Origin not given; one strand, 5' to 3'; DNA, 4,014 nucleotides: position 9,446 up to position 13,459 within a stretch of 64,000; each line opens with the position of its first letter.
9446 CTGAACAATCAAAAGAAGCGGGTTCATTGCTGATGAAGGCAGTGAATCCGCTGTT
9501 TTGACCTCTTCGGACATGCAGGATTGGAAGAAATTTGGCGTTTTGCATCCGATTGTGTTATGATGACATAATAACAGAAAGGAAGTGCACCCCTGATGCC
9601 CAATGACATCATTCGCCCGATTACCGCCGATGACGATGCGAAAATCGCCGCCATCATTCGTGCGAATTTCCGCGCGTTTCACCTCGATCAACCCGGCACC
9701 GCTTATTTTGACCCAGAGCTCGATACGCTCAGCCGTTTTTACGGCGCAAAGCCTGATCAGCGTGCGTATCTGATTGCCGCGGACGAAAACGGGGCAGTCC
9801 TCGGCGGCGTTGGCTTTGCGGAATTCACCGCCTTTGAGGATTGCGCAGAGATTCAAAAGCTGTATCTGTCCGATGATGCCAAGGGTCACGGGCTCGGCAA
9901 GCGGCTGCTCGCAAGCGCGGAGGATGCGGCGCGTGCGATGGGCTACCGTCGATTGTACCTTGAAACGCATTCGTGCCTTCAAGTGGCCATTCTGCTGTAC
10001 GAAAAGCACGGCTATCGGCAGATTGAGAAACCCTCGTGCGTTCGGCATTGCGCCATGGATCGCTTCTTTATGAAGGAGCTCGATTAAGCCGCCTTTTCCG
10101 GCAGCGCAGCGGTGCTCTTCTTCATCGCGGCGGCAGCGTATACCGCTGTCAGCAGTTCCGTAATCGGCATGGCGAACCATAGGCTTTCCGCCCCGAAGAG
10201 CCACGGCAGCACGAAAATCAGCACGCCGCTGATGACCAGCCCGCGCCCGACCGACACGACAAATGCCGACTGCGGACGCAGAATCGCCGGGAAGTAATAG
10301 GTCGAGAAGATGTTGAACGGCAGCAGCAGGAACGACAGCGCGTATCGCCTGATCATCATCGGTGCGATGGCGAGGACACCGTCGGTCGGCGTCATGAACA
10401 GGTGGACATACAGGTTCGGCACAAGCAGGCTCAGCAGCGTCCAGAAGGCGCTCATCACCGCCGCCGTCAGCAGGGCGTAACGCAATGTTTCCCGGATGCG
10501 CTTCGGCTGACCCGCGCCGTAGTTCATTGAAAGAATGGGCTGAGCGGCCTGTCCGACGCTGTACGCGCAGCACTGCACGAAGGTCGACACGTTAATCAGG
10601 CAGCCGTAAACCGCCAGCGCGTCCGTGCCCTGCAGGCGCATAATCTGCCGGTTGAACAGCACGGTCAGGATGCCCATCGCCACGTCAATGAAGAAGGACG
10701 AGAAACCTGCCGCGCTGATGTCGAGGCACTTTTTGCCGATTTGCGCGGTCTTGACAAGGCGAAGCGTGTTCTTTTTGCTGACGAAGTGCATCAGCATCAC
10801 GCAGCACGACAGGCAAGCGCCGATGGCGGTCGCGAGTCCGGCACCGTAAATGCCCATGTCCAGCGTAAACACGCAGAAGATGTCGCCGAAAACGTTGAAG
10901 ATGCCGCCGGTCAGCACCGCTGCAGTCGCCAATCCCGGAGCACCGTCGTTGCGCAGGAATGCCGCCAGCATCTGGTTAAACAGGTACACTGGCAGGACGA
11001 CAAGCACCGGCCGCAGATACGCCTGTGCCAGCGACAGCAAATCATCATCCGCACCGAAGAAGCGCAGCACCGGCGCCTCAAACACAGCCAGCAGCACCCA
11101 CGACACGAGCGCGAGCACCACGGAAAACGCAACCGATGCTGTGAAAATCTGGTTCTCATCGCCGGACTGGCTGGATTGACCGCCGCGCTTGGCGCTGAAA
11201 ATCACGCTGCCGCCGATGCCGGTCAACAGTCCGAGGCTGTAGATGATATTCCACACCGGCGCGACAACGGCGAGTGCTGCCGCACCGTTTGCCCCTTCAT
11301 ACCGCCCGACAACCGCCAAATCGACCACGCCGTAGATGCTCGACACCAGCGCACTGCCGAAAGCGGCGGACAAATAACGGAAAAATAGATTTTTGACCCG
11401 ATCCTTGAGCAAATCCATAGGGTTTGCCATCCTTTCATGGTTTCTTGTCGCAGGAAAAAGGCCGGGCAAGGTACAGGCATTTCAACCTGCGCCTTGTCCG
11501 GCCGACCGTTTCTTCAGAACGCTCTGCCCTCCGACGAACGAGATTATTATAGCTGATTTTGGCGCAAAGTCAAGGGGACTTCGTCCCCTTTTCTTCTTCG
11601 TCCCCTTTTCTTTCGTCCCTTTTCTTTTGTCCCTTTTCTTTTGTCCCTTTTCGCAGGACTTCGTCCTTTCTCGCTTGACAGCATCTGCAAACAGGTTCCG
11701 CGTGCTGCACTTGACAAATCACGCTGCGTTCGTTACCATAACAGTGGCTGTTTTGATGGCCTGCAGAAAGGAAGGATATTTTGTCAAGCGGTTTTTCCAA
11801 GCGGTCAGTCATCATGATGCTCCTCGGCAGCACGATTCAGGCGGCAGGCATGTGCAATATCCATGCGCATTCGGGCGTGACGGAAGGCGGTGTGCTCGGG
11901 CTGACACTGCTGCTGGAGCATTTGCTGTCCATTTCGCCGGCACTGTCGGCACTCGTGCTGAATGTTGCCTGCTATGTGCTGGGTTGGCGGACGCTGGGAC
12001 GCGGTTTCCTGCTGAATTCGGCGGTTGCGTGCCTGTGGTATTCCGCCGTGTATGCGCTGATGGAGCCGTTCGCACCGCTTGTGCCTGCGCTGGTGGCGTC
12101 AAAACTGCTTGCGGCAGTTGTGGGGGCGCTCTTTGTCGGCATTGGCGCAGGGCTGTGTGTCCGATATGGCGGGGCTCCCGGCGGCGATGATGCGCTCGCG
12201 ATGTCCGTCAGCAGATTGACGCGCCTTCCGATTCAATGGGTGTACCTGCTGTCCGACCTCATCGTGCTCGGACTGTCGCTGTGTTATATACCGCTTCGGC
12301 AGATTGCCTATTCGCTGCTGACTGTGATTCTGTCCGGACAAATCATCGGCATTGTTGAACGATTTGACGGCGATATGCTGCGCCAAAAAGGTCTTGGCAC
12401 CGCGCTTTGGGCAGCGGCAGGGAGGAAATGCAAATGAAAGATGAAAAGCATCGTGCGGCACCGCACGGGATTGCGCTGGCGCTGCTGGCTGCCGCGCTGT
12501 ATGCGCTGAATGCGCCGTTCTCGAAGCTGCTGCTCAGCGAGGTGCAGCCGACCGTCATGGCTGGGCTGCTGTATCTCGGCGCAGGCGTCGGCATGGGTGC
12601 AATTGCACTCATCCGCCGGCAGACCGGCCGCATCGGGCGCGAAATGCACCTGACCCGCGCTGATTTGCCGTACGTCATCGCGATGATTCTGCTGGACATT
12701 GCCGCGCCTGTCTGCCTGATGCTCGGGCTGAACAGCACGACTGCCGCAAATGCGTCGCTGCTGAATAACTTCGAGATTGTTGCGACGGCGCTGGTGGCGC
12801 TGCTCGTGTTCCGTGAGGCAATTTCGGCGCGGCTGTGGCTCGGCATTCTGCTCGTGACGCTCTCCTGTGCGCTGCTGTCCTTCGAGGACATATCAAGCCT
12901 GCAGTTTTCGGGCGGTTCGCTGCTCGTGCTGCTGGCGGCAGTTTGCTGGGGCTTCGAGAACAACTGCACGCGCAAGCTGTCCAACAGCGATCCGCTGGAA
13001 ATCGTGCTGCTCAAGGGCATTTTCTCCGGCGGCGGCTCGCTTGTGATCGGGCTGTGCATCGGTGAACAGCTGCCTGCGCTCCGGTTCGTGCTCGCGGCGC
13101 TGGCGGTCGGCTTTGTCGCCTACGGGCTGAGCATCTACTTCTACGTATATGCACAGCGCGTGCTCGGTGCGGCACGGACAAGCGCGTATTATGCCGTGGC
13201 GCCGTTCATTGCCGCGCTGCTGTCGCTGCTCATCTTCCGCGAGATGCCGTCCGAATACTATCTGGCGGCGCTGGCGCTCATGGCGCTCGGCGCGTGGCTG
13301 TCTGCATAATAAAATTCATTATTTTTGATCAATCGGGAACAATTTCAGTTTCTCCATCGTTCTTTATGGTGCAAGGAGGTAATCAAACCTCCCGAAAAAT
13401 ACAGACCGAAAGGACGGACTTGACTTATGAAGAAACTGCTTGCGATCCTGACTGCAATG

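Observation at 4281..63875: One GC-hairpin core recurs about two dozen times, only in intergenic DNA, and is combined with other modules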

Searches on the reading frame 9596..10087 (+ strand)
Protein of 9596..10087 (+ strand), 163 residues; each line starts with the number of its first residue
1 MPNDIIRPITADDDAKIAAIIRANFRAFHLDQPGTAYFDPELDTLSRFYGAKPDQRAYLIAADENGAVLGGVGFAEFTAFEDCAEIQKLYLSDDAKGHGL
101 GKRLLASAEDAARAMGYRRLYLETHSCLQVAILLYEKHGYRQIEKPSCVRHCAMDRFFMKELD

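Call 77: search_protein_families(library=pfam, proteins=[window:9596-10087:+], max_evalue=0.00001)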
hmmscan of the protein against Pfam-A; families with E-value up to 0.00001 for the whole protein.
window:9596-10087:+ (163 aa): 3 families
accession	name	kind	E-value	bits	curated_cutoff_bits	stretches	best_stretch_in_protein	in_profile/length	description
PF00583.31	Acetyltransf_1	-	2.1e-18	67.1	20.7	1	37-140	16-116/116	Acetyltransferase (GNAT) family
PF13508.13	Acetyltransf_7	-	2.7e-12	47.3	27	1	57-141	4-83/84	Acetyltransferase (GNAT) domain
PF13673.13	Acetyltransf_10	-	3.9e-09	37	23.6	1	54-151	28-118/128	Acetyltransferase (GNAT) domain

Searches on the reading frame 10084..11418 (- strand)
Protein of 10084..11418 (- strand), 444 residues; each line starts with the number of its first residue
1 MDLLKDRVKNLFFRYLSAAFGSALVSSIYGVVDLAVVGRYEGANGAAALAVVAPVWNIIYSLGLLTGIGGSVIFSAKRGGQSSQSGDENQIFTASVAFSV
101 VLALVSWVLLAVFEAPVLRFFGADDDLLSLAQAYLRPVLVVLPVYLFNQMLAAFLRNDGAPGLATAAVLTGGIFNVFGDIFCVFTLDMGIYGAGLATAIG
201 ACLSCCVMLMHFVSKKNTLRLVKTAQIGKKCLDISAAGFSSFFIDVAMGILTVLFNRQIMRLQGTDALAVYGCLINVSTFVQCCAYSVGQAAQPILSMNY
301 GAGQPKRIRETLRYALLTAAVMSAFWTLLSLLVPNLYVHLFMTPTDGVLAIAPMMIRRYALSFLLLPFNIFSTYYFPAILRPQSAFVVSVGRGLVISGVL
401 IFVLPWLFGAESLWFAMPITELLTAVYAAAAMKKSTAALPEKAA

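Call 77: search_protein_families(library=pfam, proteins=[window:10084-11418:-], max_evalue=0.00001)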
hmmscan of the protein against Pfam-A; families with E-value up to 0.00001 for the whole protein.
window:10084-11418:- (444 aa): 1 family
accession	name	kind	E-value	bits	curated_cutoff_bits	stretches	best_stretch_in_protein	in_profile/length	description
PF01554.23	MatE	-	7.6e-32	110.7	24.9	2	22-177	5-157/161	MatE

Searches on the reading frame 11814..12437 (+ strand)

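Call 77: search_protein_families(library=pfam, proteins=[window:11814-12437:+], max_evalue=0.00001)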
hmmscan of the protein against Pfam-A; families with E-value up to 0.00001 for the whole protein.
window:11814-12437:+ (207 aa): 1 family
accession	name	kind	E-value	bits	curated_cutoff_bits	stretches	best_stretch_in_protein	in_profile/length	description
PF02588.21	YitT_membrane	-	1.5e-33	116.4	24.3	1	1-181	4-180/205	Uncharacterised 5xTM membrane BCR, YitT family COG1284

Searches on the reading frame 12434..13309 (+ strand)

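Call 77: search_protein_families(library=pfam, proteins=[window:12434-13309:+], max_evalue=0.00001)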
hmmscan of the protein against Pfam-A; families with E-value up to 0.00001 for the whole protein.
window:12434-13309:+ (291 aa): 1 family
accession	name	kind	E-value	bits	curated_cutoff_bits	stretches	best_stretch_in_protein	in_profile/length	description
PF00892.27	EamA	-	7.3e-34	117.4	28.2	2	12-149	3-134/135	EamA-like transporter family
